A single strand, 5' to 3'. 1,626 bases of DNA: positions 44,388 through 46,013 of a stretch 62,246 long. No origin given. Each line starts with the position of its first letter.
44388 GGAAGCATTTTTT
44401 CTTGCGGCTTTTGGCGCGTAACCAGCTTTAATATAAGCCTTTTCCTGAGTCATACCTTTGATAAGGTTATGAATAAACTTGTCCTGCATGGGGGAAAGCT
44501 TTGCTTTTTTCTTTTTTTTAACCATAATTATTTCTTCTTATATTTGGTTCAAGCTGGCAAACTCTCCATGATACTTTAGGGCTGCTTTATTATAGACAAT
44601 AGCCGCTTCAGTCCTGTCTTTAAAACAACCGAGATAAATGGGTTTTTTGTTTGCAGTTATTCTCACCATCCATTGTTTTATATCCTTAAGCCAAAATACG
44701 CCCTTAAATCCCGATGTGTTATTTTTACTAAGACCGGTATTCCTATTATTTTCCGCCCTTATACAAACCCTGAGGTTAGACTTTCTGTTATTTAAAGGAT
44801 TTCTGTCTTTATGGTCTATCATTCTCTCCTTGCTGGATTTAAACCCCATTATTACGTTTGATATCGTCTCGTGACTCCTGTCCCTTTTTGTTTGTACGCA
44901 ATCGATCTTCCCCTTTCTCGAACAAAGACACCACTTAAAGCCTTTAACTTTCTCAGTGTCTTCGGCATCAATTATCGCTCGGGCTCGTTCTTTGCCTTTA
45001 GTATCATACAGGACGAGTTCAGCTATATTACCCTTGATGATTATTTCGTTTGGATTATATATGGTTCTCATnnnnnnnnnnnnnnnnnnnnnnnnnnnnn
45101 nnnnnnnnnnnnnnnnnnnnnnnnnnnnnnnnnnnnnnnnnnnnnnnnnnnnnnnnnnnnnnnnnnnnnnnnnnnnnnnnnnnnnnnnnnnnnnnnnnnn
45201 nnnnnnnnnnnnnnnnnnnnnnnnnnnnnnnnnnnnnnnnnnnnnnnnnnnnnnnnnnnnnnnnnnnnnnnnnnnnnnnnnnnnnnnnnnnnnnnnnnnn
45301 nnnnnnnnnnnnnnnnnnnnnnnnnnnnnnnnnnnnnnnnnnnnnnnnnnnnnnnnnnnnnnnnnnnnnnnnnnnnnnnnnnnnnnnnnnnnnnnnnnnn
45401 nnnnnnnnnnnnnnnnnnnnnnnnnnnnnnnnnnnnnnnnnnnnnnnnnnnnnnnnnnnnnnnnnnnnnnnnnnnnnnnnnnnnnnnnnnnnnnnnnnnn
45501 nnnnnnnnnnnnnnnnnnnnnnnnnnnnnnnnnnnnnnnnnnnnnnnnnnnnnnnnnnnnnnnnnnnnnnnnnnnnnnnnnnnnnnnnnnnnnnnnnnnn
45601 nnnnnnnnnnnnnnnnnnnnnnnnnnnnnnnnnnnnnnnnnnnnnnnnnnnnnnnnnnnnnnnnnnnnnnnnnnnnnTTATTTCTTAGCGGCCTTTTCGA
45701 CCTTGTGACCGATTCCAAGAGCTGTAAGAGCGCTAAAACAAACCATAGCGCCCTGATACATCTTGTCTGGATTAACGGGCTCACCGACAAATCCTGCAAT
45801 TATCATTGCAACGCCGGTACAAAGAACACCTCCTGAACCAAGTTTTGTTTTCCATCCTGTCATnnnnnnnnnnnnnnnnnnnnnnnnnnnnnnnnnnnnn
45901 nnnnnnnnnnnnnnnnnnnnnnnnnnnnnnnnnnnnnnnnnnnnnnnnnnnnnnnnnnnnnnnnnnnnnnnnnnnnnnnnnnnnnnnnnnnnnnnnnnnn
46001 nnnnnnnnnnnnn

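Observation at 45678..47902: Metacaspase-like protease translationally coupled to the endolysin inside the lysis cassette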

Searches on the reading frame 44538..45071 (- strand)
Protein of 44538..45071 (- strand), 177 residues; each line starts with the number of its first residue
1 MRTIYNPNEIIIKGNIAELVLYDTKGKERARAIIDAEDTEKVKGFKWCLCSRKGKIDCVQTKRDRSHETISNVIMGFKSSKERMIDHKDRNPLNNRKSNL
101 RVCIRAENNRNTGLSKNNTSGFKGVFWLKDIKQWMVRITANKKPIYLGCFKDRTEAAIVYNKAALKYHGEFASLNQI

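Call 3: search_protein_families(library=pfam, proteins=[window:44538-45071:-], max_evalue=0.1)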
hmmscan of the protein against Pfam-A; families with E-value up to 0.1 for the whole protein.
window:44538-45071:- (177 aa): 2 families
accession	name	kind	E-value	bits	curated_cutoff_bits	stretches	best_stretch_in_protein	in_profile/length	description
PF13392.12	HNH_3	-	7.3e-06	26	24.8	1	85-110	21-46/46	HNH endonuclease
PF00847.26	AP2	-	0.004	17.9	33.3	1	120-169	1-53/54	AP2 domain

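Call 4: search_protein_families(library=phrogs, proteins=[window:44538-45071:-], max_evalue=0.1)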
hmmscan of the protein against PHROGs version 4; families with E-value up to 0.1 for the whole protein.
window:44538-45071:- (177 aa): 18 families
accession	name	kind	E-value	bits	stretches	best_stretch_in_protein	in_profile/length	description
phrog_99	-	DNA, RNA and nucleotide metabolism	4e-38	133.1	1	82-175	175-267/383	HNH endonuclease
phrog_4578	-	DNA, RNA and nucleotide metabolism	6.3e-28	98.3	1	60-173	8-120/130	HNH endonuclease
phrog_374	-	DNA, RNA and nucleotide metabolism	7.9e-16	58.9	1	80-174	321-413/617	HNH endonuclease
phrog_3593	-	DNA, RNA and nucleotide metabolism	6.7e-13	49.8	1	83-169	111-198/210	HNH endonuclease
phrog_13470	-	DNA, RNA and nucleotide metabolism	3.3e-08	34.8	1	110-164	85-138/152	HNH endonuclease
phrog_59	-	DNA, RNA and nucleotide metabolism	2.2e-07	31.6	1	84-111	207-234/423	HNH endonuclease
phrog_36769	-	unknown function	3.5e-06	27.6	1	51-162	223-342/367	-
phrog_953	-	DNA, RNA and nucleotide metabolism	5.4e-06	27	1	108-173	301-367/420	HNH endonuclease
phrog_24751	-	DNA, RNA and nucleotide metabolism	4.8e-05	24.5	1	118-159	7-48/65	HNH endonuclease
phrog_15471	-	DNA, RNA and nucleotide metabolism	0.00019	22.3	1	59-110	27-78/183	HNH endonuclease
phrog_959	-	DNA, RNA and nucleotide metabolism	0.00024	21.9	1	67-112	61-106/138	HNH endonuclease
phrog_35306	-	unknown function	0.0011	20.3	1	114-162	23-71/90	-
phrog_33760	-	DNA, RNA and nucleotide metabolism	0.0042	18.1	1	123-172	2-51/58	HNH endonuclease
phrog_7545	-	DNA, RNA and nucleotide metabolism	0.0074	17.5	1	67-110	87-131/160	HNH endonuclease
phrog_4590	-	unknown function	0.012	17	1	75-114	43-84/100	-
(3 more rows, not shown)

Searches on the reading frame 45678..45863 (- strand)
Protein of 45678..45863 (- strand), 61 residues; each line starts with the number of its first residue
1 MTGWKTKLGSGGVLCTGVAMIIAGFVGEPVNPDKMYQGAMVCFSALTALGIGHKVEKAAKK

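Call 3: search_protein_families(library=pfam, proteins=[window:45678-45863:-], max_evalue=0.1)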
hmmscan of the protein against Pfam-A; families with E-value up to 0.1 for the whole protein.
window:45678-45863:- (61 aa): 1 family
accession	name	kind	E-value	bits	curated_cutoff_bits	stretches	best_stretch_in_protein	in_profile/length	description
PF13347.12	MFS_2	-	0.046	12.7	27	1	11-51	146-186/427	MFS/sugar transport protein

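Call 4: search_protein_families(library=phrogs, proteins=[window:45678-45863:-], max_evalue=0.1)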
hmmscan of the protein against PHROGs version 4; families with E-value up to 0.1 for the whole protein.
window:45678-45863:- (61 aa): 0 families

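Call 84: search_protein_families(library=padloc, proteins=[window:45678-45863:-], max_evalue=0.01)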
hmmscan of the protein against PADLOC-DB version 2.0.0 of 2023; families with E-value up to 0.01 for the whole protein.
window:45678-45863:- (61 aa): 0 families
